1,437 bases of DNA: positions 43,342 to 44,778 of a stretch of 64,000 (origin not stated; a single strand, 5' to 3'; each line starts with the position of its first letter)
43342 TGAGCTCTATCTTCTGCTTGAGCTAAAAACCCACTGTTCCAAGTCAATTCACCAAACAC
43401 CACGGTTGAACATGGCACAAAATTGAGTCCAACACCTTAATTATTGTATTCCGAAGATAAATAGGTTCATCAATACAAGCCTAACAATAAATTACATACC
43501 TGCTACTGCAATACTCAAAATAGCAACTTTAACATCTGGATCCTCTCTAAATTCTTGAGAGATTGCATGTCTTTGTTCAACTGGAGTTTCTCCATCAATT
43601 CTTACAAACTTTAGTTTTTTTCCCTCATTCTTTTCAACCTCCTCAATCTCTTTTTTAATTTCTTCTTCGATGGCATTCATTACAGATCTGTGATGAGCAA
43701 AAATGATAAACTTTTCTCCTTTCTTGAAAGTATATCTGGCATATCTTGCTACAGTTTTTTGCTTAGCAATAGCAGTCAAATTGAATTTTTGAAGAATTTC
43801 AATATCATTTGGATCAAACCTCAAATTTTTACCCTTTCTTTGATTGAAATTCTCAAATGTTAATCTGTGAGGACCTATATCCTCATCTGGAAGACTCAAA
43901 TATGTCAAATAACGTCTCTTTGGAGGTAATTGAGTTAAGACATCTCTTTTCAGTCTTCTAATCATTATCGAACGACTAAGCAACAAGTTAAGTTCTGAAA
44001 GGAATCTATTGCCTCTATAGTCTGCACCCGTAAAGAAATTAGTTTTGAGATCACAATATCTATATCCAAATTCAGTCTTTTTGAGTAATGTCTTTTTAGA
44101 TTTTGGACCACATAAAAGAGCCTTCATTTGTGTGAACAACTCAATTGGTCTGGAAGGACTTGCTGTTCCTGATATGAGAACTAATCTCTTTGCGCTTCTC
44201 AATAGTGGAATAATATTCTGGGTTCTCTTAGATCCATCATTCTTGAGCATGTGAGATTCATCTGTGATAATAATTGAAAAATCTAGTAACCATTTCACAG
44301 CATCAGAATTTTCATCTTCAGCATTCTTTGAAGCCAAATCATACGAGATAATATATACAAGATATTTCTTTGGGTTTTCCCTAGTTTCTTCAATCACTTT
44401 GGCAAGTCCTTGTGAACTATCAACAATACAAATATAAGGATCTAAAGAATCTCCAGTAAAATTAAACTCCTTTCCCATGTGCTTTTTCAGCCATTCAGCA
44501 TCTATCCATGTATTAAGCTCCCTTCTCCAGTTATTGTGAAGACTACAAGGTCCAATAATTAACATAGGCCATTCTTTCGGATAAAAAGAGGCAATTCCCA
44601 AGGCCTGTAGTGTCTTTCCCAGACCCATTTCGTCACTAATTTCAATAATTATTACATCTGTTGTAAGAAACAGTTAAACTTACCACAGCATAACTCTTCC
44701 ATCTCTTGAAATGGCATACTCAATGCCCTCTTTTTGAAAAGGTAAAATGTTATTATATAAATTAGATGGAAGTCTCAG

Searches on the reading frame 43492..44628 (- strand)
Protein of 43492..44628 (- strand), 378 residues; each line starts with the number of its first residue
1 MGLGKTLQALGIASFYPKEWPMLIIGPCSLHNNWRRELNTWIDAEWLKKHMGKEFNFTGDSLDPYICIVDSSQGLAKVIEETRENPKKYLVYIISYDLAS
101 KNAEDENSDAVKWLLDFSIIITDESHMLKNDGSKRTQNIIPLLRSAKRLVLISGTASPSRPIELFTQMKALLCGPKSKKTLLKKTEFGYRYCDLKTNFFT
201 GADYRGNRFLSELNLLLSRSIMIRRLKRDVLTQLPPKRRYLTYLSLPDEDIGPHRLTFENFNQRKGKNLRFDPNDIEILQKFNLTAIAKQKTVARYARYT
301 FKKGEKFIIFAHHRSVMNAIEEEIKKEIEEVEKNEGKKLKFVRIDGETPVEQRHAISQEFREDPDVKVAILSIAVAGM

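Call 37: search_protein_families(library=pfam, proteins=[window:43492-44628:-], max_evalue=0.001)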
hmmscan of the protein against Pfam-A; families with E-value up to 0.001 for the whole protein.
window:43492-44628:- (378 aa): 4 families
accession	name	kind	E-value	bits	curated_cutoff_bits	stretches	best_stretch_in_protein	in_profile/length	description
PF00176.29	SNF2-rel_dom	-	2.6e-23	83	24.9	1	1-249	26-244/290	SNF2-related domain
PF04851.21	ResIII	-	1.2e-05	25.8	22.5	0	2-151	33-158/164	Type III restriction enzyme, res subunit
PF00271.37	Helicase_C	-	1.4e-05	25.7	23.5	1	300-377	11-76/110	Helicase conserved C-terminal domain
PF00270.35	DEAD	-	0.00076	19.7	26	0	92-157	98-161/167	DEAD/DEAH box helicase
